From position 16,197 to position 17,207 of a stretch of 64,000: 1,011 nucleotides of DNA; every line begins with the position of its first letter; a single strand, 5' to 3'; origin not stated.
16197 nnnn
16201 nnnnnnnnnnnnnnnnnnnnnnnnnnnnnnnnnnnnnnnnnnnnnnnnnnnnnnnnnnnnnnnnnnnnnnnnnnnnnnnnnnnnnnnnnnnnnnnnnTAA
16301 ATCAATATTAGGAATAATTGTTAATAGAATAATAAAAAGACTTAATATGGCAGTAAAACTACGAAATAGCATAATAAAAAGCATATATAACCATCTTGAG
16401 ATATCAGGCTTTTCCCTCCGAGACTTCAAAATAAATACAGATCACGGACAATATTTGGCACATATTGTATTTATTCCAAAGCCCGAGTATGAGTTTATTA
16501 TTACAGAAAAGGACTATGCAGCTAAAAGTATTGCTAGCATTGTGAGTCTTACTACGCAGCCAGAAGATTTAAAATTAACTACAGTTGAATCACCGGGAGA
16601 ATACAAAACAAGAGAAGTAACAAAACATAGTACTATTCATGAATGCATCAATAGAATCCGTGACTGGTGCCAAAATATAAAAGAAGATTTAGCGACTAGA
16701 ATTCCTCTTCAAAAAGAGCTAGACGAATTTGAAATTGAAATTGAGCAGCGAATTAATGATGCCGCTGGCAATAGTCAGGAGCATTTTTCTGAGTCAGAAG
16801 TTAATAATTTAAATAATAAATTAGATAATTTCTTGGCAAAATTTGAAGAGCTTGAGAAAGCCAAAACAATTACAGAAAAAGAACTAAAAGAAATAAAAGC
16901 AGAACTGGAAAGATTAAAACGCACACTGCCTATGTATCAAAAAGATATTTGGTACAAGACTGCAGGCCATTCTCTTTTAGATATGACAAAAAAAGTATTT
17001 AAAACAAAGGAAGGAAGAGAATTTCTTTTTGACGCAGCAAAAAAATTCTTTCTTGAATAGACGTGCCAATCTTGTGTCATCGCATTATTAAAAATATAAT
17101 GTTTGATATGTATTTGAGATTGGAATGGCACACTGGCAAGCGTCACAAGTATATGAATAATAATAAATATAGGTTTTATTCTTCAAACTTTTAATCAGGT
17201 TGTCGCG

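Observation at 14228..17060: Candidate undescribed two-gene SIR2 defence module carried as cargo of the tRNA-Lys element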

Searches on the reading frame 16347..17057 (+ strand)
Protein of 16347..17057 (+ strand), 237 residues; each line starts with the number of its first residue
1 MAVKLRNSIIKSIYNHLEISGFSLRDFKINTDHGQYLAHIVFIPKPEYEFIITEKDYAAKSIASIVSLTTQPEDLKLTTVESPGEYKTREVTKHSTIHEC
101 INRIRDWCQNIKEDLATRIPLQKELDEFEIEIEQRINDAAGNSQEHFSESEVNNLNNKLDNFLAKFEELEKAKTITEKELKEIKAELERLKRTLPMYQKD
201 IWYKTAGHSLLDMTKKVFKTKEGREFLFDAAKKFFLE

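Call 4: search_protein_families(library=pfam, proteins=[window:16347-17057:+], max_evalue=0.1)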
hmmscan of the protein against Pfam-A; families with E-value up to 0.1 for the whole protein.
window:16347-17057:+ (237 aa): 9 families
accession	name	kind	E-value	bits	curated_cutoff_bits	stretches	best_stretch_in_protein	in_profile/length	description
PF15908.10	HMMR_C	-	0.011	16.4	28.6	1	87-194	8-111/157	Hyaluronan mediated motility receptor C-terminal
PF04912.19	Dynamitin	-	0.013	15.3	31.8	1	101-194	88-181/396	Dynamitin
PF06009.19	Laminin_II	-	0.015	15.7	33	1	109-191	16-96/138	Laminin Domain II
PF23268.1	RIN1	-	0.025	15.3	27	0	145-194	7-56/95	RIN1-like domain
PF05597.16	Phasin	-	0.031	14.8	28.8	0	92-170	50-125/126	Poly(hydroxyalcanoate) granule associated protein (phasin)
PF13476.12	AAA_23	-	0.033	15.2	27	1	86-200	97-199/201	AAA domain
PF10591.15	SPARC_Ca_bdg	-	0.037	14.8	22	1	95-188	7-84/113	Secreted protein acidic and rich in cysteine Ca binding region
PF12795.12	MscS_porin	-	0.063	13.3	34.4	1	123-192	51-120/238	Mechanosensitive ion channel porin domain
PF04513.17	Baculo_PEP_C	-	0.096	13.2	38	0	95-165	34-100/140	Baculovirus polyhedron envelope protein, PEP, C terminus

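Call 5: search_protein_families(library=padloc, proteins=[window:16347-17057:+], max_evalue=0.1)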
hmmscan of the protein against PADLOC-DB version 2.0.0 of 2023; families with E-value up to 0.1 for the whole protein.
window:16347-17057:+ (237 aa): 9 families
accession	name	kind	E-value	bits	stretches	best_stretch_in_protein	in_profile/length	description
PDLC03863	LmuB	-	6e-05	19.9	1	65-201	180-299/610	-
PDLC03865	LmuB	-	0.00011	18.6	1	112-204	536-627/1007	-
PDLC03859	LmuB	-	0.00045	17.5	1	66-218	363-502/611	-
PDLC02741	PbeC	-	0.0007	16.2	1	96-193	368-464/644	PbeC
PDLC02730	PbeC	-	0.003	14.4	1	94-218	382-510/651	PbeC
PDLC02731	PbeC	-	0.0043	13.9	1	92-220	377-498/645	PbeC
PDLC04098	HerA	-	0.0074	12.9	1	89-179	322-412/686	-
PDLC01446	Csm2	-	0.015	14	1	110-200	8-87/135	CAS-III-A; effector_SS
PDLC01439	typeIV_DinG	-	0.031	10.9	1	63-203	202-302/575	CAS-IV-A; associated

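Call 7: search_protein_families(library=ncbifam, proteins=[window:16347-17057:+], max_evalue=0.1)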
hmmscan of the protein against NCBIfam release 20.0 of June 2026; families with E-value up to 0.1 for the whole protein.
window:16347-17057:+ (237 aa): 12 families
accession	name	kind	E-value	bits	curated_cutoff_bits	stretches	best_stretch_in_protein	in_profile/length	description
TIGR02169.1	SMC_prok_A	equivalog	0.00065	17.5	729.4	1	90-200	796-905/1165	chromosome segregation protein SMC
NF045487.1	ASRP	equivalog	0.0016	17.2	300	1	95-192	355-450/593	archaea-specific SMC-related protein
TIGR02168.1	SMC_prok_B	equivalog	0.0023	15.7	567.35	1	89-201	725-835/1181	chromosome segregation protein SMC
NF045995.1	MAG0865_DivIVA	hypoth_equivalog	0.0037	17.4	55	1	152-189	22-59/69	MAG0865 family DivIVA-related protein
NF053563.1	Rkd4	equivalog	0.0051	15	860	1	95-197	521-623/747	arcadin-4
NF008946.0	PRK12293.1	equivalog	0.0076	15.8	224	1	109-194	129-217/282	ATP phosphoribosyltransferase regulatory subunit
NF033732.0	borfam95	equivalog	0.015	15.2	60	1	129-190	20-78/176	exported protein A EppA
TIGR04523.1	Mplasa_alph_rch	subfamily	0.025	12.5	270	1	102-196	471-556/745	helix-rich protein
NF006293.0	PRK08476.1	equivalog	0.031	14.5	118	1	109-201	41-134/141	F0F1 ATP synthase subunit B'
TIGR02338.1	gimC_beta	equivalog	0.032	14.2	73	1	151-218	4-68/110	prefoldin subunit beta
NF040937.1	HerA_Thermprot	equivalog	0.046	12.1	800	1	104-169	226-292/487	DNA double-strand break repair helicase HerA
NF033777.1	M_group_A_cterm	equivalog_domain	0.062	12.9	400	1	139-190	69-119/218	M protein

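Call 9: search_solved_structures(query=window:16347-17057:+, max_evalue=1)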
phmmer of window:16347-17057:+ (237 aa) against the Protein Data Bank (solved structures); distinct sequences matched with E-value up to 1: 4.
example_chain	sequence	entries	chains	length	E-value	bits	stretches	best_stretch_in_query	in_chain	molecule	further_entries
6tdu_AN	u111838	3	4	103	0.26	14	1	158-196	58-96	inhibitor of F1 (IF1)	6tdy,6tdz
3q8t_A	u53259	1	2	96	0.41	13.4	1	149-217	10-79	Beclin-1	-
1nkn_A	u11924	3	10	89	0.47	13.2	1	109-169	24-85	S2N51-GCN4 | Myosin heavy chain, striated muscle/General control protein GCN4 chimera | Myosin heavy chain, striated muscle/General control protein GCN4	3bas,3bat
5hhe_D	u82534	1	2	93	0.74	12.6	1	151-202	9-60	Beclin-1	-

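Call 11: find_homologous_proteins(query=window:16347-17057:+, max_evalue=0.001)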
Query window:16347-17057:+ (237 aa): 14 proteins with E <= 0.001 among 577 candidates.
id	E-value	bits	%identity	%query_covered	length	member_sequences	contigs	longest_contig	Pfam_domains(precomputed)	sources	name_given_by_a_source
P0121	1.6e-150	517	100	100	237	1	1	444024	-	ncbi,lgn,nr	ncbi:MAG TPA: hypothetical protein VFT64_01230 [Rickettsiales bacterium]|nr:hypothetical protein [Ri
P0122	6.9e-88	312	60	98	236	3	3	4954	-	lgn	-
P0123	3.1e-82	293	58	98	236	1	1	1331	-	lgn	-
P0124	1.8e-81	291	57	98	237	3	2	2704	-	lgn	-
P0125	5.2e-58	214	46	97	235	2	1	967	-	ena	-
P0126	1.5e-56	209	60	67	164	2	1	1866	-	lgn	-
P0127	2.4e-55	205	45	97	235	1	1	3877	-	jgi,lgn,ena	-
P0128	1.1e-53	200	44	98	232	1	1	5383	PF17675.7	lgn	-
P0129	6.9e-47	178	40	97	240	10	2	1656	-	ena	-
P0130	6.1e-38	149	38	97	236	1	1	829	-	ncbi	-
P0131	4.2e-35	139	37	98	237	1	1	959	-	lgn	-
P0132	8.7e-29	119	32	97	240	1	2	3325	-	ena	-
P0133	3.3e-24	104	33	98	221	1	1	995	-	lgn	-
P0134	2.6e-22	98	31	97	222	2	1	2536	-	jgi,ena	-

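Call 13: find_encoding_contigs(protein=P0122, flank=5000, max_places=3)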
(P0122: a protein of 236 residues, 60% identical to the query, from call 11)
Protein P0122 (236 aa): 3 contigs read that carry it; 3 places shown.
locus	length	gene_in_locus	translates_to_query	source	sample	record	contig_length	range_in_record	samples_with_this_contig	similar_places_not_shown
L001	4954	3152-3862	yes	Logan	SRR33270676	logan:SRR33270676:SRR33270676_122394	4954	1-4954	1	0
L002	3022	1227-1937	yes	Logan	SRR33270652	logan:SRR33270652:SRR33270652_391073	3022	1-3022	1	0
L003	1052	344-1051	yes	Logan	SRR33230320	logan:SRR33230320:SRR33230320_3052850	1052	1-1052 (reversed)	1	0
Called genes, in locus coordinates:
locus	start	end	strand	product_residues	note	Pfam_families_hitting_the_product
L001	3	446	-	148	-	?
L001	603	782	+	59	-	-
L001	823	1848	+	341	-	PF13310:Virulence_RhuM, PF02661:Fic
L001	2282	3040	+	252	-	PF05014:Nuc_deoxyrib_tr (weak)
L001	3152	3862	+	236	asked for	-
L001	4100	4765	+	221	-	-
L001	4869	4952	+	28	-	?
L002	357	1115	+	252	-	PF05014:Nuc_deoxyrib_tr (weak)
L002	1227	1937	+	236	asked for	-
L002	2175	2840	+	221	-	-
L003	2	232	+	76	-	?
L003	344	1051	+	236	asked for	?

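Call 14: find_encoding_contigs(protein=P0128, flank=5000, max_places=3)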
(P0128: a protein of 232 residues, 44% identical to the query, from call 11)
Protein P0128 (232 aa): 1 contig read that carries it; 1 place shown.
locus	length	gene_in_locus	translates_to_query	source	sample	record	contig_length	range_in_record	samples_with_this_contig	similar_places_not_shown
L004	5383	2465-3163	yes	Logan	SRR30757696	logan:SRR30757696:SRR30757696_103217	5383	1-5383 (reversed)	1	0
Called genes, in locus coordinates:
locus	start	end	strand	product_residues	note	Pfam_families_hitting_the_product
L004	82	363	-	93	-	PF08238:Sel1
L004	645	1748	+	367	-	PF01264:Chorismate_synt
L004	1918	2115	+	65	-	-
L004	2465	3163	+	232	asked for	PF17675:APG6_N (faint)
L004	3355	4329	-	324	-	PF00762:Ferrochelatase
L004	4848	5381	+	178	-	?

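Call 15: find_encoding_contigs(protein=P0127, flank=5000, max_places=3)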
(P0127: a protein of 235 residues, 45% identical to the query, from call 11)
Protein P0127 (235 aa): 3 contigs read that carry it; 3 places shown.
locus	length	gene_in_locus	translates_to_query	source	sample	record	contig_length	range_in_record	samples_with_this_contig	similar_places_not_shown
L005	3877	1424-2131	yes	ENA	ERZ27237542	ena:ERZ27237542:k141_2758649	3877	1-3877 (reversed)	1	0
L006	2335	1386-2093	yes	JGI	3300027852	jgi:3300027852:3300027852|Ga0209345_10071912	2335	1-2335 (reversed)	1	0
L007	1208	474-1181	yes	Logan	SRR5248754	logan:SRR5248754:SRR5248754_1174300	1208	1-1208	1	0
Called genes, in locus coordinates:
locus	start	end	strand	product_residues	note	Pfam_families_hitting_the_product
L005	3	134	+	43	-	?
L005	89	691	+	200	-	-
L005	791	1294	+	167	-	PF11008:DUF2846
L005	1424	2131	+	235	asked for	-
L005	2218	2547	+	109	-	PF07045:DUF1330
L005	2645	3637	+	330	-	-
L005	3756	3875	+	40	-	?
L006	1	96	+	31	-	?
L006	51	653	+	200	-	-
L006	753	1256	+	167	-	PF11008:DUF2846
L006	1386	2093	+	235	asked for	-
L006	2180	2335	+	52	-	?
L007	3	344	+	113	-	?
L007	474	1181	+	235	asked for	-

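Call 17: find_encoding_contigs(protein=P0132, flank=5000, max_places=3)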
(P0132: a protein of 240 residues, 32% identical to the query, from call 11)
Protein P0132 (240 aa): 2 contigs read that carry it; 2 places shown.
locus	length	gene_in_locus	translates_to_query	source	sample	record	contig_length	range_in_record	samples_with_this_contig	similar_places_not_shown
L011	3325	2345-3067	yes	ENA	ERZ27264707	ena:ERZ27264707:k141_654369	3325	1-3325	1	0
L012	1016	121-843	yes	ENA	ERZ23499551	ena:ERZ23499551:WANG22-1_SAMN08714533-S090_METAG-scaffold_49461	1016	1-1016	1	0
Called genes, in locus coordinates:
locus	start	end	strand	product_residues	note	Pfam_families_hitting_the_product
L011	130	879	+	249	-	-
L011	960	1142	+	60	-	-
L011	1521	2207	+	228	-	PF13643:DUF4145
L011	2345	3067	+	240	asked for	-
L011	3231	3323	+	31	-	?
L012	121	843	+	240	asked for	-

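Call 18: find_encoding_contigs(protein=P0124, flank=5000, max_places=3)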
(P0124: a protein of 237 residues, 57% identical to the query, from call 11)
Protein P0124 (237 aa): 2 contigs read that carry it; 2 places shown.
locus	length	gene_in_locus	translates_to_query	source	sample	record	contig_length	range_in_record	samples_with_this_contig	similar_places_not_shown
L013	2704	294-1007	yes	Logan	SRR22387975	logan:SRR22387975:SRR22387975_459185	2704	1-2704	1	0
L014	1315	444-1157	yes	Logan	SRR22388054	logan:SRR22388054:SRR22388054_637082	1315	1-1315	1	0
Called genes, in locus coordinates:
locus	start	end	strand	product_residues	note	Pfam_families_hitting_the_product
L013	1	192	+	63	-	?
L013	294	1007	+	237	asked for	-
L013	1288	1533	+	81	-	-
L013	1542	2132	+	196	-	PF13650:Asp_protease_2 (weak), PF13975:gag-asp_proteas (weak), PF02810:SEC-C (weak)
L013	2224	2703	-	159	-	?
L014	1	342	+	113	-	?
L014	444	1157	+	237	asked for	-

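Call 49: predict_structure(alignment_id=A2)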
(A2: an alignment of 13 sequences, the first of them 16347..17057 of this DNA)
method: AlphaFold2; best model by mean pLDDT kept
length: 237 residues; sequences in the alignment: 13
mean_pLDDT: 78.5   pTM: 0.45
mean pLDDT of the five models: 78.5, 75.5, 73.5, 73.5, 72.6
residues with pLDDT >= 90: 38; 70-90: 142; 50-70: 43; < 50: 14
segments of 3 or more residues with pLDDT < 50: 60-71
pLDDT, mean of each block of 10 residues (from residue 1): 75 90 88 79 82 73 46 71 68 88 90 67 71 79 80 89 88 85 90 85 83 73 70 71
secondary structure, 60 per line:
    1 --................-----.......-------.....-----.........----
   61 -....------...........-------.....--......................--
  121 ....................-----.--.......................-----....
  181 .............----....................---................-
elements in order: H3-18 E27-30 E38-42 E48-56 H62-65 E75-82 E90-94 H97-118 H121-140 H149-171 H177-193 H199-217 H221-236

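Call 55: find_homologous_proteins(query=A2, max_evalue=0.001)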
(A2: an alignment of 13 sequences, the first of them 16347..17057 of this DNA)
Query A2 (13 sequences) (237 aa, profile of the alignment): 37 proteins with E <= 0.001 among 5436 candidates.
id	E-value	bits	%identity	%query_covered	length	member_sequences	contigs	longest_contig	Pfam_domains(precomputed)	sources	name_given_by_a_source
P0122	2.8e-101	356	60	98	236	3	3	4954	-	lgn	-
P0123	1.0e-100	354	58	98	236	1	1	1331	-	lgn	-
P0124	2.0e-100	353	57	98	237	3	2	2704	-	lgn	-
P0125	7.6e-96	338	46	97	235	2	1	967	-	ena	-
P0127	4.6e-95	335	45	97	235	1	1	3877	-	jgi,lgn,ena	-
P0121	1.7e-94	334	100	100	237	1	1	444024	-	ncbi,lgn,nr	ncbi:MAG TPA: hypothetical protein VFT64_01230 [Rickettsiales bacterium]|nr:hypothetical protein [Ri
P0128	6.0e-88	312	44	98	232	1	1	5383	PF17675.7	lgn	-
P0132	4.3e-86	306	32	97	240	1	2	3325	-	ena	-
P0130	1.7e-85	304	38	97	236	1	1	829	-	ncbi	-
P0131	4.5e-85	303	37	98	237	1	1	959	-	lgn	-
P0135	7.3e-83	296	45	98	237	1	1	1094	-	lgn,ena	-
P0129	1.2e-82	295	40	97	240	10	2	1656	-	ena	-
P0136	7.9e-82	292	31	97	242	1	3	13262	-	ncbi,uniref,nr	ncbi:hypothetical protein R7D66_23610 [Vibrio sp. Vb2354]|uniref:hypothetical protein n=1 Tax=unclas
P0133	8.4e-79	282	33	98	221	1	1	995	-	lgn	-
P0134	4.6e-77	277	31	97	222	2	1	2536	-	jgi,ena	-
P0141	2.9e-69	251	32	97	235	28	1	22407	-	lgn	-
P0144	6.7e-67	243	30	97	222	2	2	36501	-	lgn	-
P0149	4.4e-63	231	31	98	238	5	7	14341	-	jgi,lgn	jgi:hypothetical protein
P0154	3.0e-57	212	32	97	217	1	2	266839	-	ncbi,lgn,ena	-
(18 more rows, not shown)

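Call 57: find_encoding_contigs(protein=P0154, flank=6000, max_places=2)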
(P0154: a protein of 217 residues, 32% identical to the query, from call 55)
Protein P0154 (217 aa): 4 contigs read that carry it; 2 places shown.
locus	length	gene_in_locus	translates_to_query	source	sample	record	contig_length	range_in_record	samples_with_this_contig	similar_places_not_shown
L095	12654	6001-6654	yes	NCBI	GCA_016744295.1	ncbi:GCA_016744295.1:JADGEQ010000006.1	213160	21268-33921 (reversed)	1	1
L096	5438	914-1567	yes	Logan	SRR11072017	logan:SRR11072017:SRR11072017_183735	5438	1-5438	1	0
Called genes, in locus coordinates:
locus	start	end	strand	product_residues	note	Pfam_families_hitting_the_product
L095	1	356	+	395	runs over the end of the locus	PF22671:Gp18_domIII_N (faint), PF04984:Phage_sheath_1, PF17482:Phage_sheath_1C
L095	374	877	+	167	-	PF04985:Phage_tube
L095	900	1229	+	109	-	PF10109:Phage_TAC_7 (weak)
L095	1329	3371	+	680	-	-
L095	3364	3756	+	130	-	PF06995:Phage_P2_GpU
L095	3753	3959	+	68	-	PF05489:Phage_tail_X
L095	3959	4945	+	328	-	PF05954:Phage_GPD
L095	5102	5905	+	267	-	PF02086:MethyltransfD12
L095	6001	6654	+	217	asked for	-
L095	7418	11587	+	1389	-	PF00497:SBP_bac_3, PF02743:dCache_1, PF08447:PAS_3, PF08448:PAS_4 (faint), PF13426:PAS_9, PF00512:HisKA, PF02518:HATPase_c, PF00072:Response_reg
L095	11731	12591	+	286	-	PF00582:Usp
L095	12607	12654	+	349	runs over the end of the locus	PF00850:Hist_deacetyl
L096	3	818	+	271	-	?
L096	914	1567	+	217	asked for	-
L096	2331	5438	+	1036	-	?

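Call 58: find_encoding_contigs(protein=P0144, flank=6000, max_places=2)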
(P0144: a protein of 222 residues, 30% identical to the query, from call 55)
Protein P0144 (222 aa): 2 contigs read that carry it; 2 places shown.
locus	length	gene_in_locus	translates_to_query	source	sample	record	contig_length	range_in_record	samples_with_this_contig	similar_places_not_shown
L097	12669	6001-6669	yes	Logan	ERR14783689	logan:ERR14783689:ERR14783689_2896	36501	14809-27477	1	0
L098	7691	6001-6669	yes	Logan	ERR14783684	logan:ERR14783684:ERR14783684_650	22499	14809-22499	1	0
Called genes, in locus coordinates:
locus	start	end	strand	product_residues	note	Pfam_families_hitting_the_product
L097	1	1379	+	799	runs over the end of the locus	PF05840:Phage_GPA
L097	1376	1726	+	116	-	-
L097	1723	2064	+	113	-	-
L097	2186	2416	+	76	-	PF11903:ParD_like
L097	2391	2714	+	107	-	PF15781:ParE-like_toxin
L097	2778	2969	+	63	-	PF06440:DNA_pol3_theta (weak), PF11686:DUF3283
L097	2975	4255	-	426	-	PF00817:IMS, PF11799:IMS_C, PF13438:DUF4113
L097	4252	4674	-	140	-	PF00717:Peptidase_S24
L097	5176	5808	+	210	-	PF02498:Bro-N, PF10548:P22_AR_C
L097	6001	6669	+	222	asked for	-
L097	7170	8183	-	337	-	PF04860:Phage_portal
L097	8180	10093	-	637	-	PF06056:Terminase_5, PF03237:Terminase_6N, PF17289:Terminase_6C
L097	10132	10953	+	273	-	PF05929:Phage_GPO_N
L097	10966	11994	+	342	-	PF05125:Phage_cap_P2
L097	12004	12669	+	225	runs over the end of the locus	PF05944:Phage_term_smal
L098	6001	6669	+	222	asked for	-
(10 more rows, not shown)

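Call 59: find_encoding_contigs(protein=P0141, flank=6000, max_places=2)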
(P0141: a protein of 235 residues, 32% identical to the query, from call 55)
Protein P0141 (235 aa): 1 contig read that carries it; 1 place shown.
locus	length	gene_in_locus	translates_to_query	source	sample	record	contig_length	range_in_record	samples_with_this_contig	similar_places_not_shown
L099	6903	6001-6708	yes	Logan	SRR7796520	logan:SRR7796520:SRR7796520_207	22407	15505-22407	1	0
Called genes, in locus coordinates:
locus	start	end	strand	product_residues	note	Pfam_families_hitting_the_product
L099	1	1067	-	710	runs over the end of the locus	PF13492:GAF_3 (faint), PF01590:GAF, PF02954:HTH_8 (faint), PF13185:GAF_2 (weak), PF00158:Sigma54_activat, PF14532:Sigma54_activ_2, PF07728:AAA_5 (weak), PF25601:AAA_lid_14, +1 more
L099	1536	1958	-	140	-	-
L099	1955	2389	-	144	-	-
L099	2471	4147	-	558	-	PF00384:Molybdopterin, PF01568:Molydop_binding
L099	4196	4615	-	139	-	PF04879:Molybdop_Fe4S4, PF00384:Molybdopterin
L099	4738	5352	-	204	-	PF12797:Fer4_2 (faint), PF12837:Fer4_6 (faint), PF13237:Fer4_10 (faint), PF12798:Fer4_3 (faint), PF13247:Fer4_11, PF25160:LdpA_Fe-S-bd (weak), PF00037:Fer4 (weak), PF12838:Fer4_7 (weak), +3 more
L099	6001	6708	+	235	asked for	-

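Call 60: find_encoding_contigs(protein=P0136, flank=6000, max_places=2)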
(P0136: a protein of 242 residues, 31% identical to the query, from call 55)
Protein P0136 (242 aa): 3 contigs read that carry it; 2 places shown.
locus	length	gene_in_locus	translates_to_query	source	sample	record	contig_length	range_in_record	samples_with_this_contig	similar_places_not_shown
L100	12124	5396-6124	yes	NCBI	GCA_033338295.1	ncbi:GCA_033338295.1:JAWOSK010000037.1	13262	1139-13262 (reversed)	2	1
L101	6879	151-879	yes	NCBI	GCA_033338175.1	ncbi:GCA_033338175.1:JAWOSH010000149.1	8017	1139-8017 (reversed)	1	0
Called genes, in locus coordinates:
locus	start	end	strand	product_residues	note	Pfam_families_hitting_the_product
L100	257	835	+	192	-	-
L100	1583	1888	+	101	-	-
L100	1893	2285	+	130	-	-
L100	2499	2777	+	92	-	-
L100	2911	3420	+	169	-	-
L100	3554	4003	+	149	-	-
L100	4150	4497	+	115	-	-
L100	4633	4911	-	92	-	PF05016:ParE_toxin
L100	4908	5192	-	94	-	-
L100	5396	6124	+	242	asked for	-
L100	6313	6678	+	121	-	PF19942:DUF6404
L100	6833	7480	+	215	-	PF02798:GST_N, PF13409:GST_N_2, PF13417:GST_N_3, PF00043:GST_C, PF13410:GST_C_2 (weak)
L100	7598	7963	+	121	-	PF09855:Zn_ribbon_13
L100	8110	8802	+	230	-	-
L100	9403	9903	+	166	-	PF02525:Flavodoxin_2, PF03358:FMN_red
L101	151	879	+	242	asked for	-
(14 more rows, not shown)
